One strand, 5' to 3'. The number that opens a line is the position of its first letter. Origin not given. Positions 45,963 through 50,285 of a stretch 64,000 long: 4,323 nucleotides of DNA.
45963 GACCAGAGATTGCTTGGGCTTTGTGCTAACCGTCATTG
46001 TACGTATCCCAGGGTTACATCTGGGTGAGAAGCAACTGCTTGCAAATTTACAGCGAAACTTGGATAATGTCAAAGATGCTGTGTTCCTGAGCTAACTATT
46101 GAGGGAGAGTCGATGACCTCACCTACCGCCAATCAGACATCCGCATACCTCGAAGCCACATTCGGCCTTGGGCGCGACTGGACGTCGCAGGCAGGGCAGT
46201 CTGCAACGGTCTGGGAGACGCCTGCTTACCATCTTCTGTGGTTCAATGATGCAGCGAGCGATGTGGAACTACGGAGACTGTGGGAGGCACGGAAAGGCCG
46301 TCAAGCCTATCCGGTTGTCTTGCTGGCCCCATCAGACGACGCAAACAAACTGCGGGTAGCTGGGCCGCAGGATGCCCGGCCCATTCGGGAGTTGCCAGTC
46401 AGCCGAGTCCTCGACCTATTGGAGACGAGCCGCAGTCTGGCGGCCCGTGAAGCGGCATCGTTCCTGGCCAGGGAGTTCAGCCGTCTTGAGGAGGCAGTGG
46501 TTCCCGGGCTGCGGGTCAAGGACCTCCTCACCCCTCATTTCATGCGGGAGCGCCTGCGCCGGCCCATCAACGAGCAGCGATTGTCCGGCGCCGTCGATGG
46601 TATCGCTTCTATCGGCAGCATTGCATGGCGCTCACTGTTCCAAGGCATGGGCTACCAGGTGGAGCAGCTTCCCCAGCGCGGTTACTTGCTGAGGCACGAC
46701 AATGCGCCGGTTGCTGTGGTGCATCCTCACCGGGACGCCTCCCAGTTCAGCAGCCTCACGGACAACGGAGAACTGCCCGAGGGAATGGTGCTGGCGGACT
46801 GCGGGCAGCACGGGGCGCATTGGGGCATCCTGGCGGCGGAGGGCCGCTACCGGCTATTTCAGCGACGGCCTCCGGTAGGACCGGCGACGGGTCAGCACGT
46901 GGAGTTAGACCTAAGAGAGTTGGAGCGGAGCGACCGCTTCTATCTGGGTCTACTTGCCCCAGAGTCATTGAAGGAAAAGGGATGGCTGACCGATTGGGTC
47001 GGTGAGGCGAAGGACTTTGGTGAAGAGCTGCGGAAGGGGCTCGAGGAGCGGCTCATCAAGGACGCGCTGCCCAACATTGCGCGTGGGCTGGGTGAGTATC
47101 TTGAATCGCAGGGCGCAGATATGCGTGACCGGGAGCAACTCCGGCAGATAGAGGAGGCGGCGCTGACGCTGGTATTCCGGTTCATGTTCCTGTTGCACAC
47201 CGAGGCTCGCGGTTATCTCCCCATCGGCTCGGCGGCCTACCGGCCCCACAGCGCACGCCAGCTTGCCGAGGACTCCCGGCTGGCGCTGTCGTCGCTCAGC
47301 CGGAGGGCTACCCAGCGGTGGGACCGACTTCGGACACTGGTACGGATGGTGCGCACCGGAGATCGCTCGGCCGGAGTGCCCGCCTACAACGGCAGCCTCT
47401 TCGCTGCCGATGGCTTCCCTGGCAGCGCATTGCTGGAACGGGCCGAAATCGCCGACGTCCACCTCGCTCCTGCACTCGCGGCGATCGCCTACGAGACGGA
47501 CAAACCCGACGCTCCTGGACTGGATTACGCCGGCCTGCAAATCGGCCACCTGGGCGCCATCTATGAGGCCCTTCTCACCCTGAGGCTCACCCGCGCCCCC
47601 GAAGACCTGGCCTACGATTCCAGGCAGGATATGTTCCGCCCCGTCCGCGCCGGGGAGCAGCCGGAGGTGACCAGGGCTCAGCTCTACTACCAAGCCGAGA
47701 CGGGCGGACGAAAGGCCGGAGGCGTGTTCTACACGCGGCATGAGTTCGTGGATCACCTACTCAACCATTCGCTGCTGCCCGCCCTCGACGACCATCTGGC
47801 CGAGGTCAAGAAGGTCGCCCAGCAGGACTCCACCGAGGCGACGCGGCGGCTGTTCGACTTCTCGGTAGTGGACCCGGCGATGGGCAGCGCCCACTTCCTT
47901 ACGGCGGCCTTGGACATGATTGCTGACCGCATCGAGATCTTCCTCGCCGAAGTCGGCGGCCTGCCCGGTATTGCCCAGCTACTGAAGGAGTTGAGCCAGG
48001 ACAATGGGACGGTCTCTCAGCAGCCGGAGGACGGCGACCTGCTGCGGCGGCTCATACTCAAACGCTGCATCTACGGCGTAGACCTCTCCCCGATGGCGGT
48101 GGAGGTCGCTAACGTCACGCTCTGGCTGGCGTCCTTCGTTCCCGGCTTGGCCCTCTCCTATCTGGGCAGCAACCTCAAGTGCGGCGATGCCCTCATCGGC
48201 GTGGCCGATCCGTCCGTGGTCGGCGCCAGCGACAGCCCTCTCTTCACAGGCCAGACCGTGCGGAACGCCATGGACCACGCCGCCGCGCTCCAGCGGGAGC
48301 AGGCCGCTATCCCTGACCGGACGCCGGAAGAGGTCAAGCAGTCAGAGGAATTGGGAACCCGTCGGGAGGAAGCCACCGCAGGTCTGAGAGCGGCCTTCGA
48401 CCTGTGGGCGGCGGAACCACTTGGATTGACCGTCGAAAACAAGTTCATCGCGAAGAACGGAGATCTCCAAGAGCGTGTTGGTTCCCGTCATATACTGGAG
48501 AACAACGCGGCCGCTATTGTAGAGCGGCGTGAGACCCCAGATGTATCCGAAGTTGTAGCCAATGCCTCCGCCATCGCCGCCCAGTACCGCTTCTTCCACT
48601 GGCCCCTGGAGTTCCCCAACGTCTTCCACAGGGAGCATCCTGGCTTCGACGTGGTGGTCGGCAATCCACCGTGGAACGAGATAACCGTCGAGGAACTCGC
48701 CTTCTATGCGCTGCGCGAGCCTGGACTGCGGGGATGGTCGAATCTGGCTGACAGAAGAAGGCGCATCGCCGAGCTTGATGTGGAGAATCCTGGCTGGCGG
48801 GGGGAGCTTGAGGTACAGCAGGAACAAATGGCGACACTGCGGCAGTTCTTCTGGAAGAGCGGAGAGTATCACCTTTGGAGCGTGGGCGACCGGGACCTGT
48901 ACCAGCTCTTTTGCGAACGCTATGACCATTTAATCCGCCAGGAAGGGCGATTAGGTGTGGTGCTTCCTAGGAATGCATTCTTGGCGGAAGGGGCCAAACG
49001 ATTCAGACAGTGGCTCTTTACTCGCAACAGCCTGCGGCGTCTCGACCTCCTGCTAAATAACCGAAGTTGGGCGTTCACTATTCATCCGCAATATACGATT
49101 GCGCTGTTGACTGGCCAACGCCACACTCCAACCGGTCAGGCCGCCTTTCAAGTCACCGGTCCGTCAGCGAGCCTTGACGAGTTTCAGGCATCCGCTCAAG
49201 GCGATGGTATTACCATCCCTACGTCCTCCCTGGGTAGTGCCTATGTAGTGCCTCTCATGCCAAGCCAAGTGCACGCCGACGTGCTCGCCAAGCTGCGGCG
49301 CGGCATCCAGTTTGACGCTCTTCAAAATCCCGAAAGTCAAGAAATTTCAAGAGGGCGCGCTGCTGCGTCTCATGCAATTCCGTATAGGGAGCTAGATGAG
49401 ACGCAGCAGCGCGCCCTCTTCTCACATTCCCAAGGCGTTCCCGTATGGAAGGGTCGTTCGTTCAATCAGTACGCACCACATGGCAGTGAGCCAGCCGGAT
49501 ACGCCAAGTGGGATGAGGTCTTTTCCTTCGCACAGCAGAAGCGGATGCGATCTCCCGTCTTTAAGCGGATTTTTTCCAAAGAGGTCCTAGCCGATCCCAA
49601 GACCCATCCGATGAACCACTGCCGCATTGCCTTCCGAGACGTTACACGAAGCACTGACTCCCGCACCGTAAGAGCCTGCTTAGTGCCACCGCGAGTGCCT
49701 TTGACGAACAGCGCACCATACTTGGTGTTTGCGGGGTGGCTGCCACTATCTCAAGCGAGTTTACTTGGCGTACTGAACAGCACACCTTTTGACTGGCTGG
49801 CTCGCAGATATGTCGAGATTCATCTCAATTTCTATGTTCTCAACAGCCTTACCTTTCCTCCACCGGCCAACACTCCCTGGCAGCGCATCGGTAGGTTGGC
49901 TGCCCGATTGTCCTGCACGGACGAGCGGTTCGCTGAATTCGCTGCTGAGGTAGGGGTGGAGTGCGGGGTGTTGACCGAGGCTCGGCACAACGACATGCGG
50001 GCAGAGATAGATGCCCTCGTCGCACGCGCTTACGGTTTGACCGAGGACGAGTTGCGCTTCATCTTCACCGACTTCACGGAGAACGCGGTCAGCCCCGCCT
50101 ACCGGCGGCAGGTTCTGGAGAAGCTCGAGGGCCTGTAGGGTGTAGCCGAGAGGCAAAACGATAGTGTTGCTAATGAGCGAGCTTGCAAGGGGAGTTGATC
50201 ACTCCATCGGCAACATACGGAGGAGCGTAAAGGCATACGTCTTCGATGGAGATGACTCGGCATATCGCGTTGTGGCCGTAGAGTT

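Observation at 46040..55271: Four-gene co-directional cluster: a 1341-aa N6-adenine methyltransferase, an unknown 246-aa protein, a PLD-SNF2 nuclease-helicase and an unknown HExxH protein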

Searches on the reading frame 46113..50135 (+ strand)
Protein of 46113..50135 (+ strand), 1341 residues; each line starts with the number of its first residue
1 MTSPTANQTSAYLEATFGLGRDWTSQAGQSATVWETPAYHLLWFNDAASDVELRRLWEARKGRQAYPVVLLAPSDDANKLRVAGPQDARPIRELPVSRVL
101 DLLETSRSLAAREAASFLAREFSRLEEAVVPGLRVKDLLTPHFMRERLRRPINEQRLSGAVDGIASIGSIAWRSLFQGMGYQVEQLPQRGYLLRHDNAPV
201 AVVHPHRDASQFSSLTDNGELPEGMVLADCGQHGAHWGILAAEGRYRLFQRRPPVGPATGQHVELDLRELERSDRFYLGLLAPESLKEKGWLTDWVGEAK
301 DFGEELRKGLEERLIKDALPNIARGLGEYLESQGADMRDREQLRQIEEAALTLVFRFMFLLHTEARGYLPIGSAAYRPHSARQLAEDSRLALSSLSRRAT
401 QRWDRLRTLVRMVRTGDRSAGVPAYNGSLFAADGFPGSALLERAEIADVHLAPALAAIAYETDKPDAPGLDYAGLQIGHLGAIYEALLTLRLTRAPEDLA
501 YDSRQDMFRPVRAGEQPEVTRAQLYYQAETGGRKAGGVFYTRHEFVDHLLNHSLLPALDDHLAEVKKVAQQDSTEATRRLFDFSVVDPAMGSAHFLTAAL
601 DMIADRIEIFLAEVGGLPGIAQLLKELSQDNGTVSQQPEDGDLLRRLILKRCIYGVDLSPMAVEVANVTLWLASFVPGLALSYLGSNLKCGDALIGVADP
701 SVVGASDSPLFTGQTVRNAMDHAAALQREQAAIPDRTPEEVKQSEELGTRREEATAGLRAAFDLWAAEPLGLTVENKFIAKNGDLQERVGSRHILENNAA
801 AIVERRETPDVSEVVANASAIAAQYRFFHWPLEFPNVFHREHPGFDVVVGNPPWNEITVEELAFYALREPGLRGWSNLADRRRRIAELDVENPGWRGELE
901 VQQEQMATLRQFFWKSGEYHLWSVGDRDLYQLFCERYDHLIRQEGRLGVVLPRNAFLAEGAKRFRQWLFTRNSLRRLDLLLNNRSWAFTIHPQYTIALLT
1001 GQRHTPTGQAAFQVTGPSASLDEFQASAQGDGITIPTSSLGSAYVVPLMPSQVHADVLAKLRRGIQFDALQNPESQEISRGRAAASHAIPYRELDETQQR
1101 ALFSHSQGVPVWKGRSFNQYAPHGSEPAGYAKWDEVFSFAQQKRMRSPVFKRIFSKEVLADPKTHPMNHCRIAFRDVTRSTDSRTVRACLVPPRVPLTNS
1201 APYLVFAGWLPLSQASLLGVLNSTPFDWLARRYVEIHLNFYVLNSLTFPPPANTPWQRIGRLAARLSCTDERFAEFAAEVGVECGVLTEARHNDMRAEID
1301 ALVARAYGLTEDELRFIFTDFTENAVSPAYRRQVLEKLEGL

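Call 3: search_protein_families(library=pfam, proteins=[window:46113-50135:+], max_evalue=0.01)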
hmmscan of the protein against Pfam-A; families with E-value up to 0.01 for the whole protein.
window:46113-50135:+ (1341 aa): 2 families
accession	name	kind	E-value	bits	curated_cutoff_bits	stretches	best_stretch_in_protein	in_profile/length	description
PF07669.17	Eco57I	-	1.4e-20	74.5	25.3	2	652-858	2-88/171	Eco57I restriction-modification methylase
PF20473.4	MmeI_Mtase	-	0.00046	19.9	27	1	574-675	12-87/259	MmeI, DNA-methyltransferase domain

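Call 4: search_protein_families(library=padloc, proteins=[window:46113-50135:+], max_evalue=0.01)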
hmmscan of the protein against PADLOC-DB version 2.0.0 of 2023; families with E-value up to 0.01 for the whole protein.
window:46113-50135:+ (1341 aa): 37 families (the best 25 are shown)
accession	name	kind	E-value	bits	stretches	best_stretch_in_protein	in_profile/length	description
PDLC03620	REase_MTase_IIG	-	1.8e-118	394.9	1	45-1324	49-1355/1378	Type IIG restriction enzyme-methyltransferase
PDLC02643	DrmMI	-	2.4e-68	229.1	2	515-854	534-878/1347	DrmMI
PDLC02638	DrmMI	-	2.2e-53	179.7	2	514-855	532-882/935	DrmMI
PDLC03613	REase_MTase_IIG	-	2e-42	143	1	339-1318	260-1230/1250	Type IIG restriction enzyme-methyltransferase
PDLC03618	REase_MTase_IIG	-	2.4e-35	119.2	2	530-855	543-876/1429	Type IIG restriction enzyme-methyltransferase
PDLC02644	DrmMI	-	6.4e-32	108.4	1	517-854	46-391/988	DrmMI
PDLC03622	REase_MTase_IIG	-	3.9e-31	105.3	3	520-697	446-644/1524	Type IIG restriction enzyme-methyltransferase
PDLC02645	DrmMI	-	1e-30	104.6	2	531-704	544-720/772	DrmMI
PDLC02646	DrmMI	-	3.6e-20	69.7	2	644-707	45-108/792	DrmMI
PDLC02639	DrmMI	-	2.3e-19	67.2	2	575-701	279-391/803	DrmMI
PDLC03614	REase_MTase_IIG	-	2.8e-17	59.6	2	810-971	915-1076/1584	Type IIG restriction enzyme-methyltransferase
PDLC03611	REase_MTase_IIG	-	4.1e-16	55.6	3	816-861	906-949/1532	Type IIG restriction enzyme-methyltransferase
PDLC03609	REase_MTase_IIG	-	6.7e-16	55.3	2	575-705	429-540/1066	Type IIG restriction enzyme-methyltransferase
PDLC03629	REase_MTase_IIG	-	2.9e-14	49.9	1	568-697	423-536/1182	Type IIG restriction enzyme-methyltransferase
PDLC03604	REase_MTase_IIG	-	2.3e-10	37.2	1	579-673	386-471/1011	Type IIG restriction enzyme-methyltransferase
PDLC03237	MTase_II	-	4e-09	32.9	1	924-1324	280-628/1036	Type II methyltransferase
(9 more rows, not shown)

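Call 5: search_protein_families(library=ncbifam, proteins=[window:46113-50135:+], max_evalue=0.01)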
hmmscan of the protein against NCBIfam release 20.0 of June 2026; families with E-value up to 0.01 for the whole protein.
window:46113-50135:+ (1341 aa): 3 families
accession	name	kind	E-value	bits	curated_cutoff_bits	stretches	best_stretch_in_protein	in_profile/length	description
TIGR02987.1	met_A_Alw26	exception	1.8e-16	60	353.5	1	1090-1244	313-448/523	Alw26I/Eco31I/Esp3I family type II restriction adenine-specific DNA-methyltransferase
NF033452.1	BREX_1_MTaseX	exception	2.4e-09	35.6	500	1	571-672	303-377/1210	BREX-1 system adenine-specific DNA-methyltransferase PglX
NF033455.1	BREX_6_MTaseX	exception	4.9e-08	30.9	900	1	571-673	318-399/1319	BREX-6 system adenine-specific DNA-methyltransferase PglX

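Call 40: search_solved_structures(query=window:46113-50135:+, max_evalue=0.01)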
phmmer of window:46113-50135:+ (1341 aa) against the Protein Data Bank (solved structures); distinct sequences matched with E-value up to 0.01: 0.

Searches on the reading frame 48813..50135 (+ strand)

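Call 69: search_protein_families(library=pfam, proteins=[window:48813-50135:+], max_evalue=10)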
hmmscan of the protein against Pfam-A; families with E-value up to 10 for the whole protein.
window:48813-50135:+ (441 aa): 1 family
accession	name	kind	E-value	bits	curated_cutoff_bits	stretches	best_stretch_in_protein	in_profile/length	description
PF07669.17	Eco57I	-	9.4e-06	26.3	25.3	1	15-77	98-162/171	Eco57I restriction-modification methylase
